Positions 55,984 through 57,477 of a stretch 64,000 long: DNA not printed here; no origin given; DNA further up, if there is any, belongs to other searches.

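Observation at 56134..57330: Large-capped HAD hydrolase sits in the only empty slot of a complete his operon: candidate novel histidinol-phosphatase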

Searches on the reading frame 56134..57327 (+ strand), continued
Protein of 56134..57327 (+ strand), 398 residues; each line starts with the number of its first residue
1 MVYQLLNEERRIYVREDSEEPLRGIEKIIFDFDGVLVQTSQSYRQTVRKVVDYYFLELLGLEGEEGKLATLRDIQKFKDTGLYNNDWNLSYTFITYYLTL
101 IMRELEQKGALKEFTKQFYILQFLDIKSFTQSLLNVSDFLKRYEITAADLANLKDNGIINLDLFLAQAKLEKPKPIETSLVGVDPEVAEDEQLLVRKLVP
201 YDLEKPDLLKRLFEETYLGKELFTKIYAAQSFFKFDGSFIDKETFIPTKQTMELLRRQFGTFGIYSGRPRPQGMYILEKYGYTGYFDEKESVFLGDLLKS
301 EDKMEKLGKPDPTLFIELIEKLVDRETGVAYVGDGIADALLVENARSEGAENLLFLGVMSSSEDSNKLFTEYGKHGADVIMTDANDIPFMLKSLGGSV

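Call 31: find_homologous_proteins(query=A1, max_evalue=0.00001)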
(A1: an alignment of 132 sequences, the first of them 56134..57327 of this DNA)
Query A1 (132 sequences) (398 aa, profile of the alignment): 563 proteins with E <= 0.00001 among 8000 candidates; the best 120 are listed.
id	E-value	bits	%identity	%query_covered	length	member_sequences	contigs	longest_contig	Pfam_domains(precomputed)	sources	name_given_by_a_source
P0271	3.4e-121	423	28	97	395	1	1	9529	PF00702.33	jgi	jgi:HAD superfamily hydrolase (TIGR01548 family)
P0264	4.8e-115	403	26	96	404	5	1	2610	PF00702.33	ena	-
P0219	1.4e-103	365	25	96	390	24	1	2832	PF00702.33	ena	-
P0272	3.3e-102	360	54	99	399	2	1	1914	PF13419.13,PF00702.33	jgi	-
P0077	4.0e-102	360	84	100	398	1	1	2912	PF13419.13,PF00702.33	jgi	-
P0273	4.5e-102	360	62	100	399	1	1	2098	PF13419.13,PF00702.33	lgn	-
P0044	5.2e-102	360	86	100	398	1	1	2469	PF13419.13,PF00702.33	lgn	-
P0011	7.1e-102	359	88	100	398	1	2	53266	PF13419.13,PF00702.33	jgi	-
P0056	8.6e-102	359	85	100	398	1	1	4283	PF13419.13,PF00702.33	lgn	-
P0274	9.0e-102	359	56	100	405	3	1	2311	PF13419.13,PF00702.33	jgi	-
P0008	1.1e-101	359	88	100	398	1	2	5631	PF13419.13,PF00702.33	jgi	jgi:phosphoglycolate phosphatase-like HAD superfamily hydrolase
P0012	1.2e-101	358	88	100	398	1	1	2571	PF13419.13,PF00702.33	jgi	-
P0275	1.6e-101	358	63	100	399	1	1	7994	PF13419.13,PF00702.33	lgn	-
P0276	1.9e-101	358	54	100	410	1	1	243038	PF13419.13,PF00702.33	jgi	-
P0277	2.0e-101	358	60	100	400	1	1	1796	PF13419.13,PF00702.33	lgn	-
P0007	2.1e-101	358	88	100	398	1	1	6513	PF13419.13,PF00702.33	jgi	jgi:phosphoglycolate phosphatase-like HAD superfamily hydrolase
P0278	3.0e-101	357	55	99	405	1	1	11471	PF13419.13,PF00702.33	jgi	jgi:phosphoglycolate phosphatase-like HAD superfamily hydrolase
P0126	3.0e-101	357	43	95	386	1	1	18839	PF13419.13,PF00702.33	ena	-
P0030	3.1e-101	357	85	100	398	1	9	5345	PF13419.13,PF00702.33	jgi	-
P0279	3.3e-101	357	63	100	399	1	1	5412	PF13419.13,PF00702.33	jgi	-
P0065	3.3e-101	357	84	100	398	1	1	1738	PF13419.13,PF00702.33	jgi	-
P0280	3.8e-101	357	72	100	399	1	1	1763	PF13419.13,PF00702.33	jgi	jgi:phosphoglycolate phosphatase-like HAD superfamily hydrolase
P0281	4.3e-101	357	55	100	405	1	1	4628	PF13419.13,PF00702.33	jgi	-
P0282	4.6e-101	357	55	100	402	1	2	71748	PF13419.13,PF00702.33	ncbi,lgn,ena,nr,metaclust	ncbi:MAG: haloacid dehalogenase-like hydrolase [Candidatus Bathyarchaeota archaeon BA2]|nr:MAG: halo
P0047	4.8e-101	356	84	100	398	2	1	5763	PF13419.13,PF00702.33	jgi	jgi:phosphoglycolate phosphatase-like HAD superfamily hydrolase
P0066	5.2e-101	356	85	100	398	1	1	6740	PF13419.13,PF00702.33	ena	-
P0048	7.1e-101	356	85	100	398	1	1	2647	PF13419.13,PF00702.33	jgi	-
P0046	7.7e-101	356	85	100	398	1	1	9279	PF13419.13,PF00702.33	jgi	-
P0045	8.3e-101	356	85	100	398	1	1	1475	PF13419.13,PF00702.33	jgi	jgi:phosphoglycolate phosphatase-like HAD superfamily hydrolase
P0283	9.2e-101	356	76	100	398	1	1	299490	PF13419.13,PF00702.33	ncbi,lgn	-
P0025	9.7e-101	355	86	100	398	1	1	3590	PF13419.13,PF00702.33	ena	-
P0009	1.0e-100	355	87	100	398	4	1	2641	PF13419.13,PF00702.33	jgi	-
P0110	1.1e-100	355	82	100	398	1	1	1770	PF13419.13,PF00702.33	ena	-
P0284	1.1e-100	355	57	100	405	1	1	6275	PF13419.13,PF00702.33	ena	-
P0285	1.2e-100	355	58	100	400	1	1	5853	PF13419.13,PF00702.33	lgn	-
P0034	1.5e-100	355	85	100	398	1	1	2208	PF13419.13,PF00702.33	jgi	-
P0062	1.6e-100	355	85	100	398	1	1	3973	PF13419.13,PF00702.33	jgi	-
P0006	1.7e-100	355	87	100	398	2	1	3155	PF13419.13,PF00702.33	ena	-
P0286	1.7e-100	355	74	100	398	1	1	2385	PF13419.13,PF00702.33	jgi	jgi:phosphoglycolate phosphatase-like HAD superfamily hydrolase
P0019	1.8e-100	355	86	100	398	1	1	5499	PF13419.13,PF00702.33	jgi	-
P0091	1.9e-100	354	84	100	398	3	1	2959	PF13419.13,PF00702.33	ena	-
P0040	2.0e-100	354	86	100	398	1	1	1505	PF13419.13,PF00702.33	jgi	-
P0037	2.1e-100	354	85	100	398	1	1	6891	PF13419.13,PF00702.33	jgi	jgi:phosphoglycolate phosphatase-like HAD superfamily hydrolase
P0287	2.2e-100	354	77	100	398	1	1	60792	PF13419.13,PF00702.33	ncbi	-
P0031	2.5e-100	354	87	100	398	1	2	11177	PF13419.13,PF00702.33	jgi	jgi:phosphoglycolate phosphatase-like HAD superfamily hydrolase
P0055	2.6e-100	354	85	100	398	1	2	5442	PF13419.13,PF00702.33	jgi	-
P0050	2.7e-100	354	86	100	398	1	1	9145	PF13419.13,PF00702.33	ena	-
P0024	2.8e-100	354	86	100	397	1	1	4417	PF13419.13,PF00702.33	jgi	jgi:phosphoglycolate phosphatase-like HAD superfamily hydrolase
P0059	2.9e-100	354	85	100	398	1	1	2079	PF13419.13,PF00702.33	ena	-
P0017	2.9e-100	354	86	100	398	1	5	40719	PF13419.13,PF00702.33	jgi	-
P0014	3.0e-100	354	87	100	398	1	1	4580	PF13419.13,PF00702.33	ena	-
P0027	3.0e-100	354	86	100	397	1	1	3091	PF13419.13,PF00702.33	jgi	jgi:phosphoglycolate phosphatase-like HAD superfamily hydrolase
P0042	3.2e-100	354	87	100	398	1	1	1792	PF13419.13,PF00702.33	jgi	jgi:phosphoglycolate phosphatase-like HAD superfamily hydrolase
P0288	3.3e-100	354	72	100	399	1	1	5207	PF13419.13,PF00702.33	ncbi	-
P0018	3.4e-100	354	86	100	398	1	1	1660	PF13419.13,PF00702.33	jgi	-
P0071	3.7e-100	354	84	100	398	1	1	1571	PF13419.13,PF00702.33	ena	-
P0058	3.8e-100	353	85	100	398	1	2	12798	PF13419.13,PF00702.33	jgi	jgi:phosphoglycolate phosphatase-like HAD superfamily hydrolase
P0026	4.5e-100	353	86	100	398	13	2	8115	PF13419.13,PF00702.33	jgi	jgi:phosphoglycolate phosphatase-like HAD superfamily hydrolase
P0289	4.5e-100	353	63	100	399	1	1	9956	PF13419.13,PF00702.33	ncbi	-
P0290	4.5e-100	353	55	100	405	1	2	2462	PF13419.13,PF00702.33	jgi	-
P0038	4.6e-100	353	85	100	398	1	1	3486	PF13419.13,PF00702.33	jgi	jgi:phosphoglycolate phosphatase-like HAD superfamily hydrolase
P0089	5.0e-100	353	84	100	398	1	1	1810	PF13419.13,PF00702.33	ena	-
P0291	5.0e-100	353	73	100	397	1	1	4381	PF13419.13,PF00702.33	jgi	jgi:phosphoglycolate phosphatase-like HAD superfamily hydrolase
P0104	5.6e-100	353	81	100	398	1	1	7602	PF13419.13,PF00702.33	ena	-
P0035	5.7e-100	353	87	100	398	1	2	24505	PF13419.13,PF00702.33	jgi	jgi:phosphoglycolate phosphatase-like HAD superfamily hydrolase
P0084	6.0e-100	353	83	100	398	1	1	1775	PF13419.13,PF00702.33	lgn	-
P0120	6.1e-100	353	79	100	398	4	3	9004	PF13419.13,PF00702.33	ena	-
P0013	6.5e-100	353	86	100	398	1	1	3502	PF13419.13,PF00702.33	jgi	-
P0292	6.7e-100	353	53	99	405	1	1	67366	PF13419.13,PF00702.33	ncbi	ncbi:MAG: HAD family hydrolase [Candidatus Bathyarchaeaceae archaeon]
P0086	7.2e-100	353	85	99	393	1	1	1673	PF13419.13,PF00702.33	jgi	jgi:phosphoglycolate phosphatase-like HAD superfamily hydrolase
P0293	7.2e-100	353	71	100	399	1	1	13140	PF13419.13,PF00702.33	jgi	jgi:phosphoglycolate phosphatase-like HAD superfamily hydrolase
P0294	7.3e-100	353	67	99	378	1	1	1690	PF13419.13,PF00702.33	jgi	jgi:phosphoglycolate phosphatase-like HAD superfamily hydrolase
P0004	7.7e-100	352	88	100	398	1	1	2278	PF13419.13,PF00702.33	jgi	jgi:phosphoglycolate phosphatase-like HAD superfamily hydrolase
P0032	8.1e-100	352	85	100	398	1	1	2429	PF13419.13,PF00702.33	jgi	jgi:phosphoglycolate phosphatase-like HAD superfamily hydrolase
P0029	8.9e-100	352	86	100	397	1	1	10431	PF13419.13,PF00702.33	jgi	jgi:phosphoglycolate phosphatase-like HAD superfamily hydrolase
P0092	9.5e-100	352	83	100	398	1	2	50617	PF13419.13,PF00702.33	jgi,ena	-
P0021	9.6e-100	352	86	100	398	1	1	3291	PF13419.13,PF00702.33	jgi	-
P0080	9.6e-100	352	84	100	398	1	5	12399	PF13419.13,PF00702.33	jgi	-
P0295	1.1e-99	352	79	100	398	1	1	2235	PF13419.13,PF00702.33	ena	-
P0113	1.1e-99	352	80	100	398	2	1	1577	PF13419.13,PF00702.33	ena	-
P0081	1.1e-99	352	84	100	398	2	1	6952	PF13419.13,PF00702.33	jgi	jgi:phosphoglycolate phosphatase-like HAD superfamily hydrolase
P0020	1.2e-99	352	87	100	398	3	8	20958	PF13419.13,PF00702.33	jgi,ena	-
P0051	1.2e-99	352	85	100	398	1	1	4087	PF13419.13,PF00702.33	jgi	jgi:phosphoglycolate phosphatase-like HAD superfamily hydrolase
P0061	1.3e-99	352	85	100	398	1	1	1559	PF13419.13,PF00702.33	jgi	-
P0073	1.3e-99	352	84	100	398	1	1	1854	PF13419.13,PF00702.33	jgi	-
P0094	1.4e-99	352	83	100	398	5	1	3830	PF13419.13,PF00702.33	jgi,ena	-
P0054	1.4e-99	352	85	100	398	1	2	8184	PF13419.13,PF00702.33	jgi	jgi:phosphoglycolate phosphatase-like HAD superfamily hydrolase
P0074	1.4e-99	352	85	100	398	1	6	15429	PF13419.13,PF00702.33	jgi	jgi:phosphoglycolate phosphatase-like HAD superfamily hydrolase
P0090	1.5e-99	352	83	100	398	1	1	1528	PF13419.13,PF00702.33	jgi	-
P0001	1.7e-99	351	100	100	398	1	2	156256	PF13419.13,PF00702.33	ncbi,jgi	ncbi:MAG: HAD family hydrolase [Candidatus Bathyarchaeota archaeon]|jgi:phosphoglycolate phosphatase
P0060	1.8e-99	351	85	100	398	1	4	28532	PF13419.13,PF00702.33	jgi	jgi:phosphoglycolate phosphatase-like HAD superfamily hydrolase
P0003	1.9e-99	351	88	100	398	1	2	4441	PF13419.13,PF00702.33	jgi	jgi:phosphoglycolate phosphatase-like HAD superfamily hydrolase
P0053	2.0e-99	351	85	100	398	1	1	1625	PF13419.13,PF00702.33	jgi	-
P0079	2.1e-99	351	84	100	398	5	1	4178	PF13419.13,PF00702.33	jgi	-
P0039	2.2e-99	351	86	100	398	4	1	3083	PF13419.13,PF00702.33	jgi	-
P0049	2.3e-99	351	86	100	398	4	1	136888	PF13419.13,PF00702.33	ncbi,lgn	ncbi:MAG: HAD hydrolase-like protein [Candidatus Bathyarchaeota archaeon]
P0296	2.4e-99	351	24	96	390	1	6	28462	PF00702.33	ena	-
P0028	2.4e-99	351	87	100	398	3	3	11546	PF13419.13,PF00702.33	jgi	jgi:phosphoglycolate phosphatase-like HAD superfamily hydrolase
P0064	2.5e-99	351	84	100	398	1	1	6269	PF13419.13,PF00702.33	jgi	jgi:phosphoglycolate phosphatase-like HAD superfamily hydrolase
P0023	2.5e-99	351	85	100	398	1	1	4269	PF13419.13,PF00702.33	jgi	-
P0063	2.5e-99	351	85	100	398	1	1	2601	PF13419.13,PF00702.33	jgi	jgi:phosphoglycolate phosphatase-like HAD superfamily hydrolase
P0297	2.7e-99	351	55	100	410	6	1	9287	PF13419.13,PF00702.33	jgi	-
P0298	2.7e-99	351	52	100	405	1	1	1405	PF13419.13,PF00702.33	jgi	-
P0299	2.7e-99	351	59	100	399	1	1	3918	PF13419.13,PF00702.33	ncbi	-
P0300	2.7e-99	351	63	100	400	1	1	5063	PF13419.13,PF00702.33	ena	-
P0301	2.8e-99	351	61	100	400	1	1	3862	PF13419.13,PF00702.33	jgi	-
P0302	2.9e-99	351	77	100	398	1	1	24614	PF13419.13,PF00702.33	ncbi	-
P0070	3.3e-99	350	84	100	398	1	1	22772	PF13419.13,PF00702.33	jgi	jgi:phosphoglycolate phosphatase-like HAD superfamily hydrolase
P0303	3.4e-99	350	52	99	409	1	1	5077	PF13419.13,PF00702.33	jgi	jgi:phosphoglycolate phosphatase-like HAD superfamily hydrolase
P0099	3.5e-99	350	83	100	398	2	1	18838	PF13419.13,PF00702.33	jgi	jgi:phosphoglycolate phosphatase-like HAD superfamily hydrolase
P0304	3.5e-99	350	71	100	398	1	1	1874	PF13419.13,PF00702.33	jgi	jgi:phosphoglycolate phosphatase-like HAD superfamily hydrolase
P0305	3.5e-99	350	55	100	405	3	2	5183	PF13419.13,PF00702.33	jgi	jgi:phosphoglycolate phosphatase-like HAD superfamily hydrolase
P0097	4.2e-99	350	83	100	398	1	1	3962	PF13419.13,PF00702.33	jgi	jgi:phosphoglycolate phosphatase-like HAD superfamily hydrolase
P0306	4.2e-99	350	59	100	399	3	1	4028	PF13419.13,PF00702.33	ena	-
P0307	4.3e-99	350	56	99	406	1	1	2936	PF13419.13,PF00702.33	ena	-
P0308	4.3e-99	350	61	100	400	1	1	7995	PF13419.13,PF00702.33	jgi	-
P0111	4.5e-99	350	80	100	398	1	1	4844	PF13419.13,PF00702.33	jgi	jgi:phosphoglycolate phosphatase-like HAD superfamily hydrolase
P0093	4.8e-99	350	84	100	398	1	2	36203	PF13419.13,PF00702.33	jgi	jgi:phosphoglycolate phosphatase-like HAD superfamily hydrolase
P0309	5.3e-99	350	67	100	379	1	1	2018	PF13419.13,PF00702.33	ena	-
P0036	5.4e-99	350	85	100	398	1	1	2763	PF13419.13,PF00702.33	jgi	-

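Call 33: find_encoding_contigs(protein=P0296, flank=8000, max_places=3)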
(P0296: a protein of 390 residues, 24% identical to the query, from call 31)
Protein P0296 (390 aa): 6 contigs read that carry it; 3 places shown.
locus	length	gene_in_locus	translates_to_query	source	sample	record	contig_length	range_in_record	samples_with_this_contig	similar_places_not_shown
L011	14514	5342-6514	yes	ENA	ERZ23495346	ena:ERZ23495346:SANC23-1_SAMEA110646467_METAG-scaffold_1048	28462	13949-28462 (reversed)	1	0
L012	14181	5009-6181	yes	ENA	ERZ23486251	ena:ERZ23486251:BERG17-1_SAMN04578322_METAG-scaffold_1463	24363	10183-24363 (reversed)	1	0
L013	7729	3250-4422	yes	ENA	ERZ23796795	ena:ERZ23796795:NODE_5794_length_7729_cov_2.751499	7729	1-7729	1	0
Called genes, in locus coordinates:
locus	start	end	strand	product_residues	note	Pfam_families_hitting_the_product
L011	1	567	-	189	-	?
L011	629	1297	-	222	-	PF00154:RecA_N, PF08423:Rad51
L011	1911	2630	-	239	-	PF02649:GCHY-1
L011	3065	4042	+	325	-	PF01634:HisG, PF08029:HisG_C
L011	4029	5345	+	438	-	PF00815:Histidinol_dh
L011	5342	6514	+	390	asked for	PF00702:Hydrolase (faint)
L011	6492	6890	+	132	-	-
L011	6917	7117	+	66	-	PF00475:IGPD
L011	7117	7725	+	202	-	PF00117:GATase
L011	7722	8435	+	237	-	PF00977:His_biosynth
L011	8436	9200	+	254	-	PF00977:His_biosynth, PF01207:Dus (faint), PF03060:NMO (faint)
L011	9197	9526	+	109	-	PF01502:PRA-CH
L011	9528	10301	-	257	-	PF00696:AA_kinase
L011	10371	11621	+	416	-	PF03463:eRF1_1, PF18854:baeRF_family10, PF03464:eRF1_2, PF18859:acVLRF1, PF03465:eRF1_3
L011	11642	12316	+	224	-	-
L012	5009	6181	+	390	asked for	PF00702:Hydrolase (faint)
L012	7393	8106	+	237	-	PF00977:His_biosynth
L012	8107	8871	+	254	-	PF00977:His_biosynth, PF01207:Dus (faint), PF03060:NMO (faint)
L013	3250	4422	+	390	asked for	PF00702:Hydrolase (faint)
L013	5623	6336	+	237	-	PF00977:His_biosynth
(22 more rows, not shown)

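Call 34: find_encoding_contigs(protein=P0271, flank=8000, max_places=2)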
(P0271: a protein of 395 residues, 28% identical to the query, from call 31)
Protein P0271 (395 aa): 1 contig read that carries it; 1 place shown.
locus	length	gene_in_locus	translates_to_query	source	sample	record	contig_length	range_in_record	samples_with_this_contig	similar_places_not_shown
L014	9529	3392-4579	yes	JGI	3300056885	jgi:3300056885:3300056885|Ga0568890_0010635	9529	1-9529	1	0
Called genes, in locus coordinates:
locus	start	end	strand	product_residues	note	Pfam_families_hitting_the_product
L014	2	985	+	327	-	?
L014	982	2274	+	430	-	PF00815:Histidinol_dh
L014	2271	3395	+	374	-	PF00155:Aminotran_1_2, PF04864:Alliinase_C, PF00266:Aminotran_5 (faint)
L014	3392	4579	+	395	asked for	PF00702:Hydrolase (faint)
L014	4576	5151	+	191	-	PF00475:IGPD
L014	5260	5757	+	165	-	PF00117:GATase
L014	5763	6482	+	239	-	PF00977:His_biosynth, PF01207:Dus (faint)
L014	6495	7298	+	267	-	PF00977:His_biosynth, PF05690:ThiG (faint), PF01207:Dus (weak)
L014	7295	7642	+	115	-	PF01502:PRA-CH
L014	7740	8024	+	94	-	PF01817:CM_2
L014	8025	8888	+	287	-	PF03446:NAD_binding_2 (weak), PF03807:F420_oxidored, PF02153:PDH_N, PF20463:PDH_C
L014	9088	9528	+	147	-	?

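Call 37: find_encoding_contigs(protein=P0219, flank=8000, max_places=2)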
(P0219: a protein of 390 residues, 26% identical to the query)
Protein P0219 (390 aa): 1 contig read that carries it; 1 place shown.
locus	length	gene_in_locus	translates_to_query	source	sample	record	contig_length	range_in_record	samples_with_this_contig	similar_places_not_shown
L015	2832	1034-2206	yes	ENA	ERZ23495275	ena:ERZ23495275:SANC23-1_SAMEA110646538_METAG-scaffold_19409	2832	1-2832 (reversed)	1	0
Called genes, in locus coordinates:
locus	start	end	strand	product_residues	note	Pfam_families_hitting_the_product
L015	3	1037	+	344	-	?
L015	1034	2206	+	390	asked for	PF00702:Hydrolase (faint)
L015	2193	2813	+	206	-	PF00475:IGPD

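Call 38: find_encoding_contigs(protein=P0126, flank=8000, max_places=2)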
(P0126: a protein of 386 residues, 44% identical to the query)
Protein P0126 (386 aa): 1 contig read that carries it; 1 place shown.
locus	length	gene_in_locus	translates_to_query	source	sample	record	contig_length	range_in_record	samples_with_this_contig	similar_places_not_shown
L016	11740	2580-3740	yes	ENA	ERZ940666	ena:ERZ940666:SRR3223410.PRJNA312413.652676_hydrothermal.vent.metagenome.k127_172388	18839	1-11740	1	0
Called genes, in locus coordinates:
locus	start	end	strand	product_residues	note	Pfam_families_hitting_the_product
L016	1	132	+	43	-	?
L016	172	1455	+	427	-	PF00815:Histidinol_dh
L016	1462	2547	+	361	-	PF00155:Aminotran_1_2, PF04864:Alliinase_C (faint)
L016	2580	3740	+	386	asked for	PF00702:Hydrolase (faint), PF13419:HAD_2 (faint)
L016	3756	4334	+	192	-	PF00475:IGPD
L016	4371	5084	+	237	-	PF00977:His_biosynth, PF05690:ThiG (faint), PF01884:PcrB (faint), PF00218:IGPS (faint), PF00478:IMPDH (weak), PF01207:Dus, PF03060:NMO (weak), PF01180:DHO_dh (weak), +1 more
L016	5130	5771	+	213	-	PF01502:PRA-CH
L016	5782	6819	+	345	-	PF04055:Radical_SAM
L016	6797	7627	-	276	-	PF01264:Chorismate_synt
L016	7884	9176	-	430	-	PF00275:EPSP_synthase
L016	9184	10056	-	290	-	PF00288:GHMP_kinases_N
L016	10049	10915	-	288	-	PF08501:Shikimate_dh_N, PF01488:Shikimate_DH (weak), PF18317:SDH_C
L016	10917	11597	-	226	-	PF01487:DHquinase_I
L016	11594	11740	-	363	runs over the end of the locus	PF01959:DHQS, PF26558:DHQS_2nd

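Call 39: predict_structure(alignment_id=A1)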
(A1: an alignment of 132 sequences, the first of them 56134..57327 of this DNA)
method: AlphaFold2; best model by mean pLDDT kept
length: 398 residues; sequences in the alignment: 132
mean_pLDDT: 94.0   pTM: 0.91
mean pLDDT of the five models: 94.0, 93.5, 93.5, 93.5, 93.2
residues with pLDDT >= 90: 346; 70-90: 37; 50-70: 14; < 50: 1
segments of 3 or more residues with pLDDT < 50: none
pLDDT, mean of each block of 10 residues (from residue 1): 94 97 97 97 97 98 98 93 91 96 97 98 96 98 98 95 92 70 82 95 88 98 97 97 98 98 96 98 97 87 72 94 93 96 97 98 94 98 98 82
secondary structure, 60 per line:
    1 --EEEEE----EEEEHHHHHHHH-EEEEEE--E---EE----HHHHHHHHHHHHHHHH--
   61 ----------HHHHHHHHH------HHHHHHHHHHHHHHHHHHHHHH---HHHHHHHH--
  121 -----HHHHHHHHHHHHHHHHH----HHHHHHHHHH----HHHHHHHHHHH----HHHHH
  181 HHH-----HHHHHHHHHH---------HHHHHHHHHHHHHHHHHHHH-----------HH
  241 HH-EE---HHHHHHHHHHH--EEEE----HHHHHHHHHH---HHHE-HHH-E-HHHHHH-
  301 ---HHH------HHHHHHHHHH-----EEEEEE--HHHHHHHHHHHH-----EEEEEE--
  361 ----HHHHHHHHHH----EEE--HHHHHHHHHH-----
elements in order: E3-7 E12-15 H16-23 E25-30 H43-58 H71-79 H86-107 H111-118 H126-142 H147-156 H161-171 H176-183 H189-198 H208-227 H239-242 H249-259 E262-265 H270-279 H294-299 H313-322 E328-333 H336-347 E353-358 H365-374 E379-381 H384-393
